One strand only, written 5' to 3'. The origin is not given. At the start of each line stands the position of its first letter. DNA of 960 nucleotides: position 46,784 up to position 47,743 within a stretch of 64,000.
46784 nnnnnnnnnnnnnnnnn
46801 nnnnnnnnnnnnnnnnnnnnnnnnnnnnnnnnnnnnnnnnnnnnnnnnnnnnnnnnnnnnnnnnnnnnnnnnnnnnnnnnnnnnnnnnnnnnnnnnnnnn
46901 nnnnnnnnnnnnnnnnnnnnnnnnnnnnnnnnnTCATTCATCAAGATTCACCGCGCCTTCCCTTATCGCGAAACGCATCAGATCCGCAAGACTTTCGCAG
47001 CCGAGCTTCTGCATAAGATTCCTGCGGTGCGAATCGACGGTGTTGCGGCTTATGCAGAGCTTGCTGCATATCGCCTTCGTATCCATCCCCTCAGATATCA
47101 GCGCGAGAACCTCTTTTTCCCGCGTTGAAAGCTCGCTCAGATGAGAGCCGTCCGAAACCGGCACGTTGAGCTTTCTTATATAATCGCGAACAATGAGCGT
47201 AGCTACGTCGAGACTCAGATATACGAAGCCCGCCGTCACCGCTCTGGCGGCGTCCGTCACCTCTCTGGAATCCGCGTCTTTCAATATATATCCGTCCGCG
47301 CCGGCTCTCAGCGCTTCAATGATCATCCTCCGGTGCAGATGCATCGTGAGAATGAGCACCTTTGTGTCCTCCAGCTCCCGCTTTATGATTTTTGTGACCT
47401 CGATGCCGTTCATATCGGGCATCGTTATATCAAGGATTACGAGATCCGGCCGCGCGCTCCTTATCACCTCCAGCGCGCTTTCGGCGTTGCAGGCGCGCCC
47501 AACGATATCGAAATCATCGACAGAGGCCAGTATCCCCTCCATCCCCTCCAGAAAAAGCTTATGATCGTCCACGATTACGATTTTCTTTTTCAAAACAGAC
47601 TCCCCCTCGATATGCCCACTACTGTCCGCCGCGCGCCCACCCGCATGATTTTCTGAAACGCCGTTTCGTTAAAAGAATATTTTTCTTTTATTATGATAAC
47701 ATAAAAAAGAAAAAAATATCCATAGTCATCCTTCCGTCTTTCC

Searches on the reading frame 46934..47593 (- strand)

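Call 39: search_protein_families(library=pfam, proteins=[window:46934-47593:-])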
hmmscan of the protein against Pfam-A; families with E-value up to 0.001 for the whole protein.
window:46934-47593:- (219 aa): 4 families
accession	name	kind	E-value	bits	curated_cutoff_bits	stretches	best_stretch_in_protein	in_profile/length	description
PF00072.30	Response_reg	-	1.1e-28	100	30.2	1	5-116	1-110/111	Response regulator receiver domain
PF00196.25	GerE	-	4.4e-18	65.1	23.5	1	154-209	2-57/57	Bacterial regulatory proteins, luxR family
PF08281.18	Sigma70_r4_2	-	5.8e-05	23.1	25.7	1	152-197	8-54/54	Sigma-70, region 4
PF13384.12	HTH_23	-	0.00016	21.8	24.6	1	161-202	9-49/50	Homeodomain-like domain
